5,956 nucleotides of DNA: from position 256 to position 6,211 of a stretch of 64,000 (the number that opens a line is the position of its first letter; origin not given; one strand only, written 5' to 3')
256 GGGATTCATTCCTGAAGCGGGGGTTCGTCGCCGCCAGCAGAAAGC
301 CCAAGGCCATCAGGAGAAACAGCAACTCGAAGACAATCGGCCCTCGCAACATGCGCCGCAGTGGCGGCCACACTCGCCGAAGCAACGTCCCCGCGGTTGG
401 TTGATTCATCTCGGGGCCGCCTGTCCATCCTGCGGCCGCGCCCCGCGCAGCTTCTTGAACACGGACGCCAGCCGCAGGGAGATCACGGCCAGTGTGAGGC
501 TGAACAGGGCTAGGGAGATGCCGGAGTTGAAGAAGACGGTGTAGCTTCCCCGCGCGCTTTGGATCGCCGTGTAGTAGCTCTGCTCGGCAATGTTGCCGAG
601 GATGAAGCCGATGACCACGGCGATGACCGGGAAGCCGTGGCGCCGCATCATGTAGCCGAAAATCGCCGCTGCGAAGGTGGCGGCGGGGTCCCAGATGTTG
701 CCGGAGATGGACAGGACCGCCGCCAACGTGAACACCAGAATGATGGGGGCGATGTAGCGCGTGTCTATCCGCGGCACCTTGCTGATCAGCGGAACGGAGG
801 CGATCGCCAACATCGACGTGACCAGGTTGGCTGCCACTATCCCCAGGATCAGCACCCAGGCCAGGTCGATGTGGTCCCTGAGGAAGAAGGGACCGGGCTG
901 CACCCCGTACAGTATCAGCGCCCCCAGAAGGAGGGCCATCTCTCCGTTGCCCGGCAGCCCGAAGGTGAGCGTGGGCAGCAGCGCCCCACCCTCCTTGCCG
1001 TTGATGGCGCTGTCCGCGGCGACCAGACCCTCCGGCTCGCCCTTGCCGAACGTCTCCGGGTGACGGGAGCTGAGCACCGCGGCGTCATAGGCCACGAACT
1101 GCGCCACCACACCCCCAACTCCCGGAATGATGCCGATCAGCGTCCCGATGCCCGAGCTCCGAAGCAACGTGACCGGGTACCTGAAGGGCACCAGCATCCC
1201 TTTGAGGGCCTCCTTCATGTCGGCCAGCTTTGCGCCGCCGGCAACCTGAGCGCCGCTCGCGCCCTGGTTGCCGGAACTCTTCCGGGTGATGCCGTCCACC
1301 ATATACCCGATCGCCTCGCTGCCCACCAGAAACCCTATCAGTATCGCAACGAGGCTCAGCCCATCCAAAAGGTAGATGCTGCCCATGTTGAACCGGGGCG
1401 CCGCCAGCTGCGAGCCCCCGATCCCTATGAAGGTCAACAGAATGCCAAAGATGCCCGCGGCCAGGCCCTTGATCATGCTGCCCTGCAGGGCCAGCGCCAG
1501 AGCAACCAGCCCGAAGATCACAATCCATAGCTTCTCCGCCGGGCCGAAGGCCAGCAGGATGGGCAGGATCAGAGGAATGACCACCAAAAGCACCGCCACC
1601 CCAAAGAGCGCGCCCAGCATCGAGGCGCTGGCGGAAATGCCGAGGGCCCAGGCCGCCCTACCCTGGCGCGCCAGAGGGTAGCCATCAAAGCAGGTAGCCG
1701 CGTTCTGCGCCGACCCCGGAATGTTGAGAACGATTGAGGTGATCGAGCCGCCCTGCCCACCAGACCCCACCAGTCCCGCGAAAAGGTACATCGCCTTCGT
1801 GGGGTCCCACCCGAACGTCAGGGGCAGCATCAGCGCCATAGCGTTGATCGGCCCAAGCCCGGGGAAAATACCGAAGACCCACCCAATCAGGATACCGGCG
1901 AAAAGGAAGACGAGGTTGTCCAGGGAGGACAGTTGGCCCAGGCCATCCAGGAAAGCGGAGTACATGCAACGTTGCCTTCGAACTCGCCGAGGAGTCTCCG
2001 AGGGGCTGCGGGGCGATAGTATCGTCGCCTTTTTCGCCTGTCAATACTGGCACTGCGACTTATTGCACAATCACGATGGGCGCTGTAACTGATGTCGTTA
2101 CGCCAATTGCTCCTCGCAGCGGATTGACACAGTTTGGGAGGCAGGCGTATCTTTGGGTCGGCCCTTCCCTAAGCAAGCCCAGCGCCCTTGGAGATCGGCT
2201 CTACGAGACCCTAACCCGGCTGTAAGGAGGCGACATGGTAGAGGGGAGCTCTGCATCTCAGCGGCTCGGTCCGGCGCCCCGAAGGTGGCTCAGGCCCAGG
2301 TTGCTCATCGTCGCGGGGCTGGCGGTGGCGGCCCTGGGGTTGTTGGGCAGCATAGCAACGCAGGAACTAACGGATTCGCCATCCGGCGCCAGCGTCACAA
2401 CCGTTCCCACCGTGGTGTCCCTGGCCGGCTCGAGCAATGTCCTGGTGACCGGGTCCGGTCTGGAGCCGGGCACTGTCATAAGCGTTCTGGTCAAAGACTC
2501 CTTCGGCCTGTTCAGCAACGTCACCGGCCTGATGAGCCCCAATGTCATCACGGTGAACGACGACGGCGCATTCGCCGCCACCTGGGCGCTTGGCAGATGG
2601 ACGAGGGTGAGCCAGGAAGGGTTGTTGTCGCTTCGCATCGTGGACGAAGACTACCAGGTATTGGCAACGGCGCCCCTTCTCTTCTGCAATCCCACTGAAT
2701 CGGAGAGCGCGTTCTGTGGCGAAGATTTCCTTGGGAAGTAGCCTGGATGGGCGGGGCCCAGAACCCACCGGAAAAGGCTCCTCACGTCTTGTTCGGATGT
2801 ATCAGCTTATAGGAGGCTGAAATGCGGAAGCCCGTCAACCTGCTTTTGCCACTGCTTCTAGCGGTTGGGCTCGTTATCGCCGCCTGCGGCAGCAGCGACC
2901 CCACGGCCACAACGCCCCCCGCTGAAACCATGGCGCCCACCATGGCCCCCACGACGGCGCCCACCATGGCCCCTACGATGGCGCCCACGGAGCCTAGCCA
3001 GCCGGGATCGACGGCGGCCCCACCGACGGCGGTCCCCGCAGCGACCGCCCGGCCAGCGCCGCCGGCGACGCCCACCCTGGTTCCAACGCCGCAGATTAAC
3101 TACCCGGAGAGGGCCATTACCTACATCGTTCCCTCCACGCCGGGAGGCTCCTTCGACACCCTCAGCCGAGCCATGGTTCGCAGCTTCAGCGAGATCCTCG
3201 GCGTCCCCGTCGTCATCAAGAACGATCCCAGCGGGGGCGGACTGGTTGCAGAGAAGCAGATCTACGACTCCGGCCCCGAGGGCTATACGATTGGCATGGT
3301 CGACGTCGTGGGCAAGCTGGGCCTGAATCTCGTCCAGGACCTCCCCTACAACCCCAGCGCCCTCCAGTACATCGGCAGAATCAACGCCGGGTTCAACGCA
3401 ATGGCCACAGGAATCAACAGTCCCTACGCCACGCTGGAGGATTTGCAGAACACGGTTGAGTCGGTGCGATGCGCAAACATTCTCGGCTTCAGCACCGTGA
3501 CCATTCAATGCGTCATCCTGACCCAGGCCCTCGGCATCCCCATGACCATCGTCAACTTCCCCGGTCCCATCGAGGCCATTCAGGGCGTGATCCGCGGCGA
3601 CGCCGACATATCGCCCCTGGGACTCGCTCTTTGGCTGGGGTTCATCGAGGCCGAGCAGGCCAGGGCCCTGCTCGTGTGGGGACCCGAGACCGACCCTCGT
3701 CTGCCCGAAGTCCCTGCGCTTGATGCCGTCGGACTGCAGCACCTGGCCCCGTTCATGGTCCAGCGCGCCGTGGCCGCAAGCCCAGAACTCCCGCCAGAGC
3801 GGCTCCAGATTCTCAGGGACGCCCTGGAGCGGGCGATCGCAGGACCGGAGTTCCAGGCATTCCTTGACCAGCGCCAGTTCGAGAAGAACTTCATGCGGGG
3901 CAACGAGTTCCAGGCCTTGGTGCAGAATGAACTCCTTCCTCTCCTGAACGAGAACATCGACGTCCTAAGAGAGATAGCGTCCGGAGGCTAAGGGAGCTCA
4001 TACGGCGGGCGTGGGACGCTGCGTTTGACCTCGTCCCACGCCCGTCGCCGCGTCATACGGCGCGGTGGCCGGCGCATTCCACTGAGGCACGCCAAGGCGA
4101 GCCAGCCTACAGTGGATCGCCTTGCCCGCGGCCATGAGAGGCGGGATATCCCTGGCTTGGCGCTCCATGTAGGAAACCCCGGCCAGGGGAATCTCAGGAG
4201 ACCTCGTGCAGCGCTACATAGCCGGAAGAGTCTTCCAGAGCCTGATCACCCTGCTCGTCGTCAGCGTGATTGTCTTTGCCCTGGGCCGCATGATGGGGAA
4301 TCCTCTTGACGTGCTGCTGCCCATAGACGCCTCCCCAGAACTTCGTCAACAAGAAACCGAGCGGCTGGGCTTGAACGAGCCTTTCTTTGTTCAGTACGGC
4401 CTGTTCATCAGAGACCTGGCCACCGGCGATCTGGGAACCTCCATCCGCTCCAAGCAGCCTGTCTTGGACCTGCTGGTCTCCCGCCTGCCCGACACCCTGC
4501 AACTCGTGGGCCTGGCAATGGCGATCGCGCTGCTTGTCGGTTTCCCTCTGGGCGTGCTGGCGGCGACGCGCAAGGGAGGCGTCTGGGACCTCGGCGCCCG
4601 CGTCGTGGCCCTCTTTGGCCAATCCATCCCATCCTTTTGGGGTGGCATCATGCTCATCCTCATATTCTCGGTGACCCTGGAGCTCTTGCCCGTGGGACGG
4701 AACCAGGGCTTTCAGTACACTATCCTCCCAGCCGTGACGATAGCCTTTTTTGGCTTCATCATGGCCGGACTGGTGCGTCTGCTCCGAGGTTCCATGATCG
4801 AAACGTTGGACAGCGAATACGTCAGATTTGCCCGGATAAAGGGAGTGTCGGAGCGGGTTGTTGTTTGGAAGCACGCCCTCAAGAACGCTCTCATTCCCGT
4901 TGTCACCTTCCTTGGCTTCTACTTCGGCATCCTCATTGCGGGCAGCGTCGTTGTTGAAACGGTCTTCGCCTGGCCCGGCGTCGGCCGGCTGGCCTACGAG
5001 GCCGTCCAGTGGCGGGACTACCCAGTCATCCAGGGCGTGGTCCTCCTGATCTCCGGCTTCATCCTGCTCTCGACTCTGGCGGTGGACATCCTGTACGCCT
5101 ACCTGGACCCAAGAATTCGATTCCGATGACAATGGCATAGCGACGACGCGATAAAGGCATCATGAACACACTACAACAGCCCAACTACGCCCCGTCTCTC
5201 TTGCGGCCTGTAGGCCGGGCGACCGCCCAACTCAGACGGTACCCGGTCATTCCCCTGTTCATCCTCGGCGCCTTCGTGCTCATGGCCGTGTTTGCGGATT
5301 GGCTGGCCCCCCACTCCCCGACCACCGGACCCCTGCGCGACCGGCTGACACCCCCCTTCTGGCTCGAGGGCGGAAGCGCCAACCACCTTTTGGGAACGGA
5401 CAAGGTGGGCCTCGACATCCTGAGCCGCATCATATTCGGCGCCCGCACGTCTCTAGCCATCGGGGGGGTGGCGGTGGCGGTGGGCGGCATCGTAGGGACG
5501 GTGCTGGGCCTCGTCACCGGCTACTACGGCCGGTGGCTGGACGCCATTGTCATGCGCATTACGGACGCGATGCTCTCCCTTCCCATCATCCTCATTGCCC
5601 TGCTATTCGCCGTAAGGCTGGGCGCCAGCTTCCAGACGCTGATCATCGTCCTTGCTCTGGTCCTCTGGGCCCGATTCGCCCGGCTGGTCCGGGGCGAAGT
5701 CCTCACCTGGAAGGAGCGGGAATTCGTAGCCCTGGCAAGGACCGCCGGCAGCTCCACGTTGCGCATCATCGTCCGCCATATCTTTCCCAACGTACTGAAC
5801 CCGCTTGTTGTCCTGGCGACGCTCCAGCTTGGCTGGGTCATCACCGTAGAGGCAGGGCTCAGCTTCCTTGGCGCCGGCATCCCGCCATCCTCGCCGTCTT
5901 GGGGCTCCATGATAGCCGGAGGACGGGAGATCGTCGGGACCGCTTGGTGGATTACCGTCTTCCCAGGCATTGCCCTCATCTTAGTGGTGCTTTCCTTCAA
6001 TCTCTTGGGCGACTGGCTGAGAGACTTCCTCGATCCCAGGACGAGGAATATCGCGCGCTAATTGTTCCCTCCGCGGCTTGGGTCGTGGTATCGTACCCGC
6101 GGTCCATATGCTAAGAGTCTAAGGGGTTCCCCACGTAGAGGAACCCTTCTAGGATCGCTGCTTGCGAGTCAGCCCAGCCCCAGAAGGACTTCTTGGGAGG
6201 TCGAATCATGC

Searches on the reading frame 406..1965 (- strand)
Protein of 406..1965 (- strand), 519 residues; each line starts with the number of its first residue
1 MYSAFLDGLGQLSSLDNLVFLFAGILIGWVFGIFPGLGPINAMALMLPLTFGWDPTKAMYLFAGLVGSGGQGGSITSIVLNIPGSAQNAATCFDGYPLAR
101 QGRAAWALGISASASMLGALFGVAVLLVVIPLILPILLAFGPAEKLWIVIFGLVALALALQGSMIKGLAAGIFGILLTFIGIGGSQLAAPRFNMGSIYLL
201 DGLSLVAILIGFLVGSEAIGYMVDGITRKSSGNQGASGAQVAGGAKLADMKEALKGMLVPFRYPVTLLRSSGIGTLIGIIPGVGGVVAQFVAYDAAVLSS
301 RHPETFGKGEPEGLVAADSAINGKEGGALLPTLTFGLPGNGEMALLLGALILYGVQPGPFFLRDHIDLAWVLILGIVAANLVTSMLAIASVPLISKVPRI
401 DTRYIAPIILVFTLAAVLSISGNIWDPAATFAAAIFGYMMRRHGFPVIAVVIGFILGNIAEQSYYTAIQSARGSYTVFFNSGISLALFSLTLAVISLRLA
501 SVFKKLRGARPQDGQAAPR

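Call 18: search_protein_families(library=pfam, max_evalue=0.000001, proteins=[window:406-1965:-])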
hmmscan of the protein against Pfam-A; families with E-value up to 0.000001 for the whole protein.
window:406-1965:- (519 aa): 1 family
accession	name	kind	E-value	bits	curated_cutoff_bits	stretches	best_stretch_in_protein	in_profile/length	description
PF01970.21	TctA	-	1.4e-115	386.8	28.9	1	18-451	1-422/423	Tripartite tricarboxylate transporter TctA family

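Call 50: find_encoding_contigs(protein=window:406-1965:-, flank=10000, max_places=2)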
Protein window:406-1965:- (519 aa): 1 contig read that carries it; 1 place shown.
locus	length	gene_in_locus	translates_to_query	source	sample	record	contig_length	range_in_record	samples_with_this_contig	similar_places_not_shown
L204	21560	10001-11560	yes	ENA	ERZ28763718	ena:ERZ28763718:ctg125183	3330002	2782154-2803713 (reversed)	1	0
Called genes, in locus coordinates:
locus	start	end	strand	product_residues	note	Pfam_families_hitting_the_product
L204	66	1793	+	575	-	-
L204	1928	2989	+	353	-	PF00005:ABC_tran, PF08352:oligo_HPY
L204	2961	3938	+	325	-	PF00005:ABC_tran, PF13401:AAA_22 (faint), PF08352:oligo_HPY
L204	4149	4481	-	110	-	-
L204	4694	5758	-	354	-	-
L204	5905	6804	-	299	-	PF12911:OppC_N (weak), PF00528:BPD_transp_1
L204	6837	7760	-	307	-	PF19300:BPD_transp_1_N (weak), PF00528:BPD_transp_1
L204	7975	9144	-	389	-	PF03401:TctC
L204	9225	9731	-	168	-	-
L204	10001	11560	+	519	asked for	PF01970:TctA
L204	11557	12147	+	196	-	-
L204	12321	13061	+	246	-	PF17645:Amdase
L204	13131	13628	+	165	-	-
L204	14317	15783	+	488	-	PF05598:DUF772, PF01609:DDE_Tnp_1, PF13751:DDE_Tnp_1_6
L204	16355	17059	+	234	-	-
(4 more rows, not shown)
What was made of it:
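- The window comes from a metagenome assembly (call 50).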

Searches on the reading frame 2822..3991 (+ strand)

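Call 18: search_protein_families(library=pfam, max_evalue=0.000001, proteins=[window:2822-3991:+])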
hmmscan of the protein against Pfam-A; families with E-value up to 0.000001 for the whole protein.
window:2822-3991:+ (389 aa): 1 family
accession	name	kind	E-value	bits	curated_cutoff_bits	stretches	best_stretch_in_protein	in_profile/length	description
PF03401.19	TctC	-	1.7e-29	103.6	27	1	116-371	3-262/274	Tripartite tricarboxylate transporter family receptor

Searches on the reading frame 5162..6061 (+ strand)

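Call 18: search_protein_families(library=pfam, max_evalue=0.000001, proteins=[window:5162-6061:+])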
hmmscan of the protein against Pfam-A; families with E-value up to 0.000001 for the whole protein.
window:5162-6061:+ (299 aa): 1 family
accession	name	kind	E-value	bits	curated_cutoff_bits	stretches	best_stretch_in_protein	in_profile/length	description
PF00528.27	BPD_transp_1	-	7.3e-33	114.3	26.4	1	112-295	1-183/184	Binding-protein-dependent transport system inner membrane component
